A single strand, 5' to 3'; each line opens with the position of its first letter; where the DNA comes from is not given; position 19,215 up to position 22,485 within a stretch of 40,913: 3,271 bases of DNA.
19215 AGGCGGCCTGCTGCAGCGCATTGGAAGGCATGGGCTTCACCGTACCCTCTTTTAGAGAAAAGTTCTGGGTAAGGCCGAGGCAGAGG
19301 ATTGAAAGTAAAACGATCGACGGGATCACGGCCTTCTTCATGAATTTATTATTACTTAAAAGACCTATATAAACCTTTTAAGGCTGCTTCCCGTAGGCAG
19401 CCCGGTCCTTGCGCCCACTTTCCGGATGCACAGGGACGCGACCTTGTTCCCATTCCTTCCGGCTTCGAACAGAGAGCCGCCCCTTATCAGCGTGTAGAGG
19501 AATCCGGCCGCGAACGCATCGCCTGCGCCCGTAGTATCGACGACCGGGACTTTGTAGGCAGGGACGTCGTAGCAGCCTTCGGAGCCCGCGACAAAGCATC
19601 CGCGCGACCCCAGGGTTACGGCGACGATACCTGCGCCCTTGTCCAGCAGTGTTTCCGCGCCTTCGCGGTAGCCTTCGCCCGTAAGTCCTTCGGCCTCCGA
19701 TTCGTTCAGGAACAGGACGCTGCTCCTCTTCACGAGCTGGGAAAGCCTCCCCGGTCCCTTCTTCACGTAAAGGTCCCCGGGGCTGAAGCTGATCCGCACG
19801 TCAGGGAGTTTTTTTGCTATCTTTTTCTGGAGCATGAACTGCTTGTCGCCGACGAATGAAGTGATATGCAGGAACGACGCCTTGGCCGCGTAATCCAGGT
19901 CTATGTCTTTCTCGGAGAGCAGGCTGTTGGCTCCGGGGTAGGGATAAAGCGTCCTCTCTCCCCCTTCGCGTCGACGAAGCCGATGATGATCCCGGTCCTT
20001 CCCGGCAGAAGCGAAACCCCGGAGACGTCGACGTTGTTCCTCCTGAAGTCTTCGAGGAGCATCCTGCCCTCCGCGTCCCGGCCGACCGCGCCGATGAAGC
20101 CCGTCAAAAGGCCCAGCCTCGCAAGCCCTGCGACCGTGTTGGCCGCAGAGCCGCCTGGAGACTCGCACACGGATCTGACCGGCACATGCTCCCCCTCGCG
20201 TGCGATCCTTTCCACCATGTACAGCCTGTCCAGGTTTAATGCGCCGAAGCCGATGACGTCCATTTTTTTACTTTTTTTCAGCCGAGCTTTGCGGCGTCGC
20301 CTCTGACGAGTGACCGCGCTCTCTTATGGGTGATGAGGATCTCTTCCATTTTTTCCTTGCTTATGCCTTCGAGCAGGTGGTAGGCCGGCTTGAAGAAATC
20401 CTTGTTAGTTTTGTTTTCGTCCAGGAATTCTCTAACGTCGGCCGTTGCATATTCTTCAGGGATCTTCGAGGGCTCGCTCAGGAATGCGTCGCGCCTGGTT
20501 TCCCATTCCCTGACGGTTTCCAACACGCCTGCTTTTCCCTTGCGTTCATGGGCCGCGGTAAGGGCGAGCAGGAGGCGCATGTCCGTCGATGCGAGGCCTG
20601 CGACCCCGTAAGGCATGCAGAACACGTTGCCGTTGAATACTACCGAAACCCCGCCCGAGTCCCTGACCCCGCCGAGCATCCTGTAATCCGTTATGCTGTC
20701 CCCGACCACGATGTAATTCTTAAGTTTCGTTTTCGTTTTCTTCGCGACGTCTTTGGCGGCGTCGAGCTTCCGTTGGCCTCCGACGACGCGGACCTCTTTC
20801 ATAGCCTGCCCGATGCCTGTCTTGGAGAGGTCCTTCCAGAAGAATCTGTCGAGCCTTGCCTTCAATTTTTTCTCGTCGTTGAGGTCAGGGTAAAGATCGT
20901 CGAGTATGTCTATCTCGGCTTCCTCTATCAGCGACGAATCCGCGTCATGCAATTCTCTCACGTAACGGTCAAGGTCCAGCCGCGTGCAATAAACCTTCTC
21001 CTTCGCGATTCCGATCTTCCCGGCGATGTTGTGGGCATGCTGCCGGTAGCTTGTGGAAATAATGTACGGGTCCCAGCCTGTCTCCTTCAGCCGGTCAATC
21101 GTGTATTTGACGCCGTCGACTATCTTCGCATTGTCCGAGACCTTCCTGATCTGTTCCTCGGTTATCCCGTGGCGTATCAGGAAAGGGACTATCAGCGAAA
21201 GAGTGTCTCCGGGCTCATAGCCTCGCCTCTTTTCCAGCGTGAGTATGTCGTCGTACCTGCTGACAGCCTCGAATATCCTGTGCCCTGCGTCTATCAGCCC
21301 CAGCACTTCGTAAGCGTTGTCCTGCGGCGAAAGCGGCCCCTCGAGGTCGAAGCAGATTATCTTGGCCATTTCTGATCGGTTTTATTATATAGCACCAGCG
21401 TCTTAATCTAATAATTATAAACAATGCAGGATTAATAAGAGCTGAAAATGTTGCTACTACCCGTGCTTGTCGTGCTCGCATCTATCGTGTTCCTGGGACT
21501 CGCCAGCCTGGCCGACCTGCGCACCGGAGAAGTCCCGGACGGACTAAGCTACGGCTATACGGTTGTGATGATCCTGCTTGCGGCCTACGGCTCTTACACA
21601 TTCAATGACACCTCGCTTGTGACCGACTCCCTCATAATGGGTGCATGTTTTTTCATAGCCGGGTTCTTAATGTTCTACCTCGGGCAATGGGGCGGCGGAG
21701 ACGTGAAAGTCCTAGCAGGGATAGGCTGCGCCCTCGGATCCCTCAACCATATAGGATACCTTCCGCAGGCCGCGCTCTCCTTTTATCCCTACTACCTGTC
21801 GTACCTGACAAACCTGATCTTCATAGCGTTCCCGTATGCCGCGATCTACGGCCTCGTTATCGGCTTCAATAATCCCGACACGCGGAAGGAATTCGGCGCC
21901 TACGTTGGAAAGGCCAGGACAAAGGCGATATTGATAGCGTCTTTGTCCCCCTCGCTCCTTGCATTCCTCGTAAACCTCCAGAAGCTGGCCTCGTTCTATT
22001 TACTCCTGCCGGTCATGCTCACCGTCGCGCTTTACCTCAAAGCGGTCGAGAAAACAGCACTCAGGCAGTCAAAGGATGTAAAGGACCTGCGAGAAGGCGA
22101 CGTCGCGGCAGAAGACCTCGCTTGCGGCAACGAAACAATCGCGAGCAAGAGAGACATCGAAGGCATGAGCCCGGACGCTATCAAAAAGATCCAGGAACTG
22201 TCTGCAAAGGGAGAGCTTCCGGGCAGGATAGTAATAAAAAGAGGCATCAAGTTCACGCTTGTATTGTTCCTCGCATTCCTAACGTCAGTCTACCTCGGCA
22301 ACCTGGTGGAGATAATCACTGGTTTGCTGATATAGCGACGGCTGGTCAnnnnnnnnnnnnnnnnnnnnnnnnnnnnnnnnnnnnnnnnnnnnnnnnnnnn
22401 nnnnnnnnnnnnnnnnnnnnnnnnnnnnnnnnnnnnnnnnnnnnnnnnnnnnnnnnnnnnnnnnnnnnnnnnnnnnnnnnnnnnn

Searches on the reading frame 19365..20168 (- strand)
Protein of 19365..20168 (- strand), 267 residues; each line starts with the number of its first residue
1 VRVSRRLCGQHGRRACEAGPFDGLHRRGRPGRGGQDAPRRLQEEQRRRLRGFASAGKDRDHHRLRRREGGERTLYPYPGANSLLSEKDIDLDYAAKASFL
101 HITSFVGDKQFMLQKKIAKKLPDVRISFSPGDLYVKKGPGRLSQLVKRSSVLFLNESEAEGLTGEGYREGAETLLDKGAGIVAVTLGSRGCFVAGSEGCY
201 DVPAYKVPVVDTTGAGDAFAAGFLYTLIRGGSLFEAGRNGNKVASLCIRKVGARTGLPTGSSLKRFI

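Call 7: search_protein_families(library=pfam, proteins=[window:19365-20168:-], max_evalue=1)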
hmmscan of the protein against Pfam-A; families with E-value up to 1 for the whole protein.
window:19365-20168:- (267 aa): 3 families
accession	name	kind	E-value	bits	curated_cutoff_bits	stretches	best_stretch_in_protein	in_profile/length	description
PF00294.29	PfkB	-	1.4e-34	120.2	25.8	1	68-259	99-301/302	pfkB family carbohydrate kinase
PF08543.17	Phos_pyr_kin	-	0.028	14.3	27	1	144-249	115-233/246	Phosphomethylpyrimidine kinase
PF25270.1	Khk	-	0.061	12.9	35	1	183-250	281-349/365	Prokaryotic ketohexokinase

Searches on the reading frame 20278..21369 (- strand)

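Call 7: search_protein_families(library=pfam, proteins=[window:20278-21369:-], max_evalue=1)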
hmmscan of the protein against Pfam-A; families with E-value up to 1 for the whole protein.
window:20278-21369:- (363 aa): 4 families
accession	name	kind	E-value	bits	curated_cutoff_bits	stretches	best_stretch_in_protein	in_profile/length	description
PF00702.32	Hydrolase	-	9.1e-07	29.9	26.4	1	65-232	85-187/191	haloacid dehalogenase-like hydrolase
PF12710.13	HAD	-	0.00017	22.5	27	1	195-232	149-188/189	haloacid dehalogenase-like hydrolase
PF08282.18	Hydrolase_3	-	0.00019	21.7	20.9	1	141-234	131-221/255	haloacid dehalogenase-like hydrolase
PF13419.12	HAD_2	-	0.0019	18.8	23.8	1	75-121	74-118/178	Haloacid dehalogenase-like hydrolase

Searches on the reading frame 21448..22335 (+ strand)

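Call 7: search_protein_families(library=pfam, proteins=[window:21448-22335:+], max_evalue=1)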
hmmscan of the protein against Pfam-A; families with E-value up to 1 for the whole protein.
window:21448-22335:+ (295 aa): 2 families
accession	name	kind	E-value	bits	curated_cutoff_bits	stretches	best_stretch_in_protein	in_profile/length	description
PF01478.23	Peptidase_A24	-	1.9e-10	41.5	26.5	1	12-134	3-102/104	Type IV leader peptidase family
PF06819.16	Arc_PepC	-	7.5e-05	23.3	23.4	1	189-227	8-46/110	Archaeal Peptidase A24 C-terminal Domain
